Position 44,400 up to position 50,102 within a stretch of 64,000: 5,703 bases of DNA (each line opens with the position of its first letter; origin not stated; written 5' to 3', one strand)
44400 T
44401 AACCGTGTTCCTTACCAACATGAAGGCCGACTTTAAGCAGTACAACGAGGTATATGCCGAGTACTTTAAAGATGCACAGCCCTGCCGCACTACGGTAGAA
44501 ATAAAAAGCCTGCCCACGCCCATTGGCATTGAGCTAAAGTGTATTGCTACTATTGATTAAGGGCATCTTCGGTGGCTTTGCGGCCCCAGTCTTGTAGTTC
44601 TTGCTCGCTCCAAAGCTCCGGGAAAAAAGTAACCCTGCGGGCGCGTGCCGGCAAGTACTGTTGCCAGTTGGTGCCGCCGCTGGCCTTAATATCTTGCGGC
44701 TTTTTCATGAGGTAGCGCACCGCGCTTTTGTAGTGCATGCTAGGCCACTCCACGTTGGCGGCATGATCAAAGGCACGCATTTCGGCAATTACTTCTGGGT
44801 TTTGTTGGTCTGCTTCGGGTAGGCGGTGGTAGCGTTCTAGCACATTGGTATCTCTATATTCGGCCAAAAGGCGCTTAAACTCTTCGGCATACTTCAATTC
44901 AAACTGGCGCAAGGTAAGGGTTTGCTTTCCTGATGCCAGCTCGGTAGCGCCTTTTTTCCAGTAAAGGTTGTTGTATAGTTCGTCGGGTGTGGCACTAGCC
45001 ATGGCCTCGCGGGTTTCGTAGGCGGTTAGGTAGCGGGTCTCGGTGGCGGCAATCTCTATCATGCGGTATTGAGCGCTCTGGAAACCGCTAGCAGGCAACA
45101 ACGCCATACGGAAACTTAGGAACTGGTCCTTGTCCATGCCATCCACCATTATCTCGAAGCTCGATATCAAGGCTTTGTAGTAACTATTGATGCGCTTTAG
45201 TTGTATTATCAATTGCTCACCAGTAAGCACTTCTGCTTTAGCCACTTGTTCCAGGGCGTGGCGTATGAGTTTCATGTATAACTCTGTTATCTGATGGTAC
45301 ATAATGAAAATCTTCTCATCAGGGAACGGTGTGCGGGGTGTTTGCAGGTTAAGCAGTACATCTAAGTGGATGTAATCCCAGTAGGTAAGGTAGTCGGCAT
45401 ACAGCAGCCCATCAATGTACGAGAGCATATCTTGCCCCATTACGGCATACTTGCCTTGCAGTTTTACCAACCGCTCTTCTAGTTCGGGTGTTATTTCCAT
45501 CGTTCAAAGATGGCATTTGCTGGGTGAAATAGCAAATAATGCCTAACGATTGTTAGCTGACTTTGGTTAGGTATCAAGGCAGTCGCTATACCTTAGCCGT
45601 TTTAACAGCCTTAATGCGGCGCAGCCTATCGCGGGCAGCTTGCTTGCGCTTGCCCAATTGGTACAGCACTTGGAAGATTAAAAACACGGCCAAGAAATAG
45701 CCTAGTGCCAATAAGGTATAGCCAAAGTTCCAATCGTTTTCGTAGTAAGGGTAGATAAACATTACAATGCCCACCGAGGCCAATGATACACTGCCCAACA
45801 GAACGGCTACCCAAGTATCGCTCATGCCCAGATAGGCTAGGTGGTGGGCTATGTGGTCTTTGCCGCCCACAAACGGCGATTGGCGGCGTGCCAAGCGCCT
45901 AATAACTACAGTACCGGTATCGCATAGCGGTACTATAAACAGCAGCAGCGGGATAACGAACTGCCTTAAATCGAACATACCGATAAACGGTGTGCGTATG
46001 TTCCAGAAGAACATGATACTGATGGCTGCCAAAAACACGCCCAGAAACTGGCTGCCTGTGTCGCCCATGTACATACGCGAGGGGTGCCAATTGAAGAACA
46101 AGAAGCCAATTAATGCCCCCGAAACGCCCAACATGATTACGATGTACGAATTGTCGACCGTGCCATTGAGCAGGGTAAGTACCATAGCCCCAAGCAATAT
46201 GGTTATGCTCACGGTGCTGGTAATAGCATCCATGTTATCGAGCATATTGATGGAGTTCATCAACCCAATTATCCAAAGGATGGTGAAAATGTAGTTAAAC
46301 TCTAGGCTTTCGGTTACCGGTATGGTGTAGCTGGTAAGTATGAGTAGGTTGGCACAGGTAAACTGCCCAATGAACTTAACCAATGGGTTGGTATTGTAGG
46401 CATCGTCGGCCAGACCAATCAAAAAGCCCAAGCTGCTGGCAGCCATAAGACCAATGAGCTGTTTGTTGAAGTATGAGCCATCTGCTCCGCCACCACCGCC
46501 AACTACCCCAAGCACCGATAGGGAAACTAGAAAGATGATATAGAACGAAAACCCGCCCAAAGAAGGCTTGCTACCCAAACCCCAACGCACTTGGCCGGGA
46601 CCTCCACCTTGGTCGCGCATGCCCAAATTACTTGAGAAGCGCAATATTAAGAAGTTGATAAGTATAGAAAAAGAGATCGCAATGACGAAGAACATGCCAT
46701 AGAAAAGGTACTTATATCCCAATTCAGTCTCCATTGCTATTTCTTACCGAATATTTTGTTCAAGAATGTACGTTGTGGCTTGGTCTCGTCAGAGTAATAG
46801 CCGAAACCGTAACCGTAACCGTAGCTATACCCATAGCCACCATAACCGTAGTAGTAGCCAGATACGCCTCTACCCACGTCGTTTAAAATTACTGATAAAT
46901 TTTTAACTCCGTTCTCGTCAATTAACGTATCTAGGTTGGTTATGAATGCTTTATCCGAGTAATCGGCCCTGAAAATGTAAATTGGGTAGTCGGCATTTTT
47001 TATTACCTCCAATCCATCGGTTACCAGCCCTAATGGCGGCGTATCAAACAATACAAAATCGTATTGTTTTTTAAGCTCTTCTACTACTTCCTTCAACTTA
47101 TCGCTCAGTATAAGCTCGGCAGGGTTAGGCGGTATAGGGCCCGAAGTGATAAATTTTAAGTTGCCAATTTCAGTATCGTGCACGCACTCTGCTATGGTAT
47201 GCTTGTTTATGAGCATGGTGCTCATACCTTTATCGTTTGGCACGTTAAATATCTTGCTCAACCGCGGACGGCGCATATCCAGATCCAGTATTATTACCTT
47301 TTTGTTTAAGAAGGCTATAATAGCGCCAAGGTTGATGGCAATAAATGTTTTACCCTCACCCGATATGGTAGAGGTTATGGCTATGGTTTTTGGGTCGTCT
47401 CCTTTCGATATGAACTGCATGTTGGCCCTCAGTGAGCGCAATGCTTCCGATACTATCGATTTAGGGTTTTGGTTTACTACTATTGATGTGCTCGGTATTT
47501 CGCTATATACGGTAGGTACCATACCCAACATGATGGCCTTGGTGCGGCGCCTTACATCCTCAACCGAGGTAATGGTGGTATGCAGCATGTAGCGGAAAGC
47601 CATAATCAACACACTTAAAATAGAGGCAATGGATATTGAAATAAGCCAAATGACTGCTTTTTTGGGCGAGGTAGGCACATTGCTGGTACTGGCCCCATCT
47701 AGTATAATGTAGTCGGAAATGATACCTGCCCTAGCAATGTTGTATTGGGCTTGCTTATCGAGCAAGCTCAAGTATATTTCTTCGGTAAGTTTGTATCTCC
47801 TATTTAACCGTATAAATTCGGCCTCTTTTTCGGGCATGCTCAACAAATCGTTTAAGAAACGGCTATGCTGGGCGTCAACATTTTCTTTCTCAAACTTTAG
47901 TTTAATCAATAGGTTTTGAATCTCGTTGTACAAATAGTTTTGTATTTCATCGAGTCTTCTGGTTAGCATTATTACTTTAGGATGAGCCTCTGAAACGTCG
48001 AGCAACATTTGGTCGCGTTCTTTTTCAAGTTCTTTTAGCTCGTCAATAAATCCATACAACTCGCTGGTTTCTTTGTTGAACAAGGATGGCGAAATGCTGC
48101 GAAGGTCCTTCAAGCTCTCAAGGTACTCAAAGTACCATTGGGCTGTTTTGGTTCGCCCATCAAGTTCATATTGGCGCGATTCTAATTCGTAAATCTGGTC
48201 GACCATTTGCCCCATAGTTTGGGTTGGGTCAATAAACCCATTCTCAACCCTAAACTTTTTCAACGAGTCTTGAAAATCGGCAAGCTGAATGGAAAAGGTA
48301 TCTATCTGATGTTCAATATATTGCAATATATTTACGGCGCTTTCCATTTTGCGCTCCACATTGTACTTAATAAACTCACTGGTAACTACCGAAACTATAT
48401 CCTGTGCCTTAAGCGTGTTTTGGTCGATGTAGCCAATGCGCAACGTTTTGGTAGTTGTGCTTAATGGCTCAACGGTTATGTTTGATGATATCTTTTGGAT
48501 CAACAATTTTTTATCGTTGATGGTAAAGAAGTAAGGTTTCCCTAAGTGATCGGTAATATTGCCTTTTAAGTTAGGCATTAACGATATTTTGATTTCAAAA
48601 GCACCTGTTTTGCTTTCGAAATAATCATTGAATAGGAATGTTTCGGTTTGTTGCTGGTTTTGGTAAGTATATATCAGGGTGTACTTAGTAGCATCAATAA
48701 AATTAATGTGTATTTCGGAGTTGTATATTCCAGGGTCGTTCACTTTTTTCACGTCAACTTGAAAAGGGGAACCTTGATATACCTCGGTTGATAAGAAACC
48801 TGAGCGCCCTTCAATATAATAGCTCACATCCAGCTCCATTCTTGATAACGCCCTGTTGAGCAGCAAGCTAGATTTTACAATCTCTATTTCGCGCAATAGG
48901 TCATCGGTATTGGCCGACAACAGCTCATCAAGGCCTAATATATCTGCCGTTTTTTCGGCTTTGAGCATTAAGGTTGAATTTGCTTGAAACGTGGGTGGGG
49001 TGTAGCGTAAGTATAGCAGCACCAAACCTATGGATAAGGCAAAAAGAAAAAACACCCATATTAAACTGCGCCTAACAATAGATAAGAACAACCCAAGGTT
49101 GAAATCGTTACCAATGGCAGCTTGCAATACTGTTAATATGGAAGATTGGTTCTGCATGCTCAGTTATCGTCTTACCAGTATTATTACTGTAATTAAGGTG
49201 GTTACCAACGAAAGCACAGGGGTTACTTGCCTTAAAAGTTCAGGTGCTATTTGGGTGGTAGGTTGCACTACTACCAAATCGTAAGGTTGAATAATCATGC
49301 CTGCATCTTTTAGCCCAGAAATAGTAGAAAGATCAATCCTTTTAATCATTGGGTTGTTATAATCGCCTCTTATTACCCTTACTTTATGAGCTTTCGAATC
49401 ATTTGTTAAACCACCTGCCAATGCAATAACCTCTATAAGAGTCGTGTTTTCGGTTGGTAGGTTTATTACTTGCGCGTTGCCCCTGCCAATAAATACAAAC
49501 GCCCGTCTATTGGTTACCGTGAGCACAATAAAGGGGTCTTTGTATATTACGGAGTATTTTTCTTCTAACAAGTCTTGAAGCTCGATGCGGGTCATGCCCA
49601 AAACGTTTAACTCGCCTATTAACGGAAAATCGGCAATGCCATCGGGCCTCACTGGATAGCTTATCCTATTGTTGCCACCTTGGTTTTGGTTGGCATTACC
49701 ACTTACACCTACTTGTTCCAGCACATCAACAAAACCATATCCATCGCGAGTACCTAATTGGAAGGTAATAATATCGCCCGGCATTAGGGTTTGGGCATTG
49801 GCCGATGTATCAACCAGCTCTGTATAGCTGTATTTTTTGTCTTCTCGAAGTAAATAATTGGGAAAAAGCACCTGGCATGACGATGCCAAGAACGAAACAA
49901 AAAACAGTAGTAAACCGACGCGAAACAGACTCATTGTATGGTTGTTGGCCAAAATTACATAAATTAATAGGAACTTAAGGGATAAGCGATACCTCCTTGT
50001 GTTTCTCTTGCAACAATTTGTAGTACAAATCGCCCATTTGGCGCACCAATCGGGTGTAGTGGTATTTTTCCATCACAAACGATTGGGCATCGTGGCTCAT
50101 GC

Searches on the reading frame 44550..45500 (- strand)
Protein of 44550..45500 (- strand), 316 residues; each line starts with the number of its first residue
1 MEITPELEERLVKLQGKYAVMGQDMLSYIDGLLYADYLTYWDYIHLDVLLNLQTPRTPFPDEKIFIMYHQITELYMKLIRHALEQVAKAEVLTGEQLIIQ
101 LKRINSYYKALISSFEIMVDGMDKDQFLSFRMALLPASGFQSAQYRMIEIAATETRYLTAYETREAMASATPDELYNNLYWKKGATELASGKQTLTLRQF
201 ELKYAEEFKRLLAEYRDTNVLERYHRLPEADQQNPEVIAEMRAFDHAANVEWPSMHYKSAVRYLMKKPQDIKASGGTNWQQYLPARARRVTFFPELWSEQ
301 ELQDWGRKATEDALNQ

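Call 18: search_protein_families(library=pfam, proteins=[window:44550-45500:-], max_evalue=0.0001)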
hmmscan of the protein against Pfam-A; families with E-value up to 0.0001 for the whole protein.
window:44550-45500:- (316 aa): 1 family
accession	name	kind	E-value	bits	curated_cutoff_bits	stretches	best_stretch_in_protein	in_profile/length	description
PF03301.18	Trp_dioxygenase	-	2.8e-23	83.3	34.9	1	38-150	15-137/346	Tryptophan 2,3-dioxygenase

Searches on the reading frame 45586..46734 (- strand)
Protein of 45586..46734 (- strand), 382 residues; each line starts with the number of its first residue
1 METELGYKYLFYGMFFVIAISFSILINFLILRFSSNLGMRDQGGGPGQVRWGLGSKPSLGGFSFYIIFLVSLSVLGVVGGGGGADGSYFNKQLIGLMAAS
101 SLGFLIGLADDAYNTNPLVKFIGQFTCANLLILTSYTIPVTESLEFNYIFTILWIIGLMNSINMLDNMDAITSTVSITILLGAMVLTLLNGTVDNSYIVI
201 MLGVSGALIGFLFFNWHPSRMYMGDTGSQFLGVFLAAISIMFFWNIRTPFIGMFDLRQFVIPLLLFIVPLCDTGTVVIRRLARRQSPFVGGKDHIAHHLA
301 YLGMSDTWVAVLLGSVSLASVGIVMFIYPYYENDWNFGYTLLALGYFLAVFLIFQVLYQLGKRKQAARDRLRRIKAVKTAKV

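Call 18: search_protein_families(library=pfam, proteins=[window:45586-46734:-], max_evalue=0.0001)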
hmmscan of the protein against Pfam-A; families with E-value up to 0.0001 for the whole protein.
window:45586-46734:- (382 aa): 1 family
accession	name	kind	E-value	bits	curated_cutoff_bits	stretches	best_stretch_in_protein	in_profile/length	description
PF00953.26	Glycos_transf_4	-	2.2e-28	99.7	27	1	94-242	2-159/160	Glycosyl transferase family 4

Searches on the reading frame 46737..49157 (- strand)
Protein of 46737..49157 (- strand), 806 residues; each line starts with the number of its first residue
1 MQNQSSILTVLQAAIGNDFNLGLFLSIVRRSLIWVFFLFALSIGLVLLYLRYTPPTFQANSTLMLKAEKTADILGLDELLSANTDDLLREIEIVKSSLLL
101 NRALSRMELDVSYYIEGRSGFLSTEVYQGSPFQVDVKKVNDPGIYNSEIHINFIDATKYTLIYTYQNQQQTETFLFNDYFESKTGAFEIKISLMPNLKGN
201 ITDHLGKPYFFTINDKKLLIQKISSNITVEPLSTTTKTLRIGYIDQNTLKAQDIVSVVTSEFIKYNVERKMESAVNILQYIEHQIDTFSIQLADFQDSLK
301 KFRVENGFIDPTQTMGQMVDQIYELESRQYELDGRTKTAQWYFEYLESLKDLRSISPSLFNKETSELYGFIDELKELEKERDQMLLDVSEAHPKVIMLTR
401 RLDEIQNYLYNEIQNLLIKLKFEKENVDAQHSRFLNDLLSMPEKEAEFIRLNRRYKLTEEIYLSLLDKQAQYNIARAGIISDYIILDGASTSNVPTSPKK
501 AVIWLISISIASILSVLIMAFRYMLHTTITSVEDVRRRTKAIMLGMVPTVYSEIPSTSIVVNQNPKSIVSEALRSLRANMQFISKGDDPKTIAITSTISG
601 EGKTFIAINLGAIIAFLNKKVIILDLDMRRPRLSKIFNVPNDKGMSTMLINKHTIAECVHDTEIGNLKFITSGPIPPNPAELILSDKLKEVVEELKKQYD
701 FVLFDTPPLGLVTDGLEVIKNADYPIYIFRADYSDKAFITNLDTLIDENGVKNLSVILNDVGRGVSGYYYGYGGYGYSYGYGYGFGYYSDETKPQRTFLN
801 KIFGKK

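Call 18: search_protein_families(library=pfam, proteins=[window:46737-49157:-], max_evalue=0.0001)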
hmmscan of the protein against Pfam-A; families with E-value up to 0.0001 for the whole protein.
window:46737-49157:- (806 aa): 4 families
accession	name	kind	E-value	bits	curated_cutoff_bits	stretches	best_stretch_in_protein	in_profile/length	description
PF13614.12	AAA_31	-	4.4e-16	59.8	27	1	590-714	2-134/177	AAA domain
PF13807.11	GNVR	-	3.2e-12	46.6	27.7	1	445-524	3-82/82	G-rich domain on putative tyrosine kinase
PF01656.29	CbiA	-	1.1e-07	32.2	25.4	1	592-699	1-69/125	CobQ/CobB/MinD/ParA nucleotide binding domain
PF10609.15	ParA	-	8.4e-05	22.5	27.1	0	590-708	4-121/246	NUBPL iron-transfer P-loop NTPase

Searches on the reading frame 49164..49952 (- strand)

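Call 18: search_protein_families(library=pfam, proteins=[window:49164-49952:-], max_evalue=0.0001)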
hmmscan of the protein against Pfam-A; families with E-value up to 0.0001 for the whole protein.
window:49164-49952:- (262 aa): 2 families
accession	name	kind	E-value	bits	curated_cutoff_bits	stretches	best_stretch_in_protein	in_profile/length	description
PF02563.21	Poly_export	-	4.8e-11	43.1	28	1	52-146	5-76/77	Polysaccharide biosynthesis/export protein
PF10531.15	SLBB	-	3.2e-06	27.3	27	1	162-204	13-53/55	SLBB domain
